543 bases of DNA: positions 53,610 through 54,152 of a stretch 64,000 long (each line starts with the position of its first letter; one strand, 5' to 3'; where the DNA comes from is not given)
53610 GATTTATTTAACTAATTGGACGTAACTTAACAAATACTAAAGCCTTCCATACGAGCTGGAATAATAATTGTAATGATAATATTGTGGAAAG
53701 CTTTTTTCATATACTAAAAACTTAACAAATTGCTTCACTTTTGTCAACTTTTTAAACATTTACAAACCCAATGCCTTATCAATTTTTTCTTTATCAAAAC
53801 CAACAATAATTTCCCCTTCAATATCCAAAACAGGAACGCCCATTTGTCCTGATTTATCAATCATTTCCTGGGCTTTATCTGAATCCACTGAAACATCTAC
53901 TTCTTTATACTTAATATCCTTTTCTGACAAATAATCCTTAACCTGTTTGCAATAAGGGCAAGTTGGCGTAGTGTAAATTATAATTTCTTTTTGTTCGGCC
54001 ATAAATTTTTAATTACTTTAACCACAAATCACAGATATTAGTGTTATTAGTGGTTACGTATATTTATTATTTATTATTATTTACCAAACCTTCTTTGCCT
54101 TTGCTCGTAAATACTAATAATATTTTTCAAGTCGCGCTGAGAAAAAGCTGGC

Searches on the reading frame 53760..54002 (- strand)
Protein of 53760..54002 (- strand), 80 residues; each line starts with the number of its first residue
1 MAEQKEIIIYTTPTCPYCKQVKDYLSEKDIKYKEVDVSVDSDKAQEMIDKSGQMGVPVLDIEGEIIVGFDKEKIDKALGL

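Call 67: search_protein_families(library=pfam, proteins=[window:53760-54002:-], max_evalue=0.01)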
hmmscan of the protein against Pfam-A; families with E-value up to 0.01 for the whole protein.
window:53760-54002:- (80 aa): 9 families
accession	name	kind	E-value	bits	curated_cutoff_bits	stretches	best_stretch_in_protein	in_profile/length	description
PF00462.30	Glutaredoxin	-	3.7e-20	72.3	22.9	1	7-66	1-60/60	Glutaredoxin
PF13417.12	GST_N_3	-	3.9e-10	40.4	22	1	10-67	2-58/75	Glutathione S-transferase, N-terminal domain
PF13192.12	Thioredoxin_3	-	2.1e-06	28.1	24.8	1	6-67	2-61/76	Thioredoxin domain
PF05768.20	Glrx-like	-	1.5e-05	25.7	26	1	6-77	1-75/77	Glutaredoxin-like domain (DUF836)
PF13098.12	Thioredoxin_2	-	5.9e-05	23.8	27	1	5-53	7-53/104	Thioredoxin-like domain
PF13409.12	GST_N_2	-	0.00014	22.9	25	1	14-68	1-59/70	Glutathione S-transferase, N-terminal domain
PF00085.26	Thioredoxin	-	0.0011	19.4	23.5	1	4-61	19-78/103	Thioredoxin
PF02798.26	GST_N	-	0.0067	17.2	20.9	1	7-66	3-64/76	Glutathione S-transferase, N-terminal domain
PF13462.12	Thioredoxin_4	-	0.0089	16.7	23.2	0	5-35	15-43/165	Thioredoxin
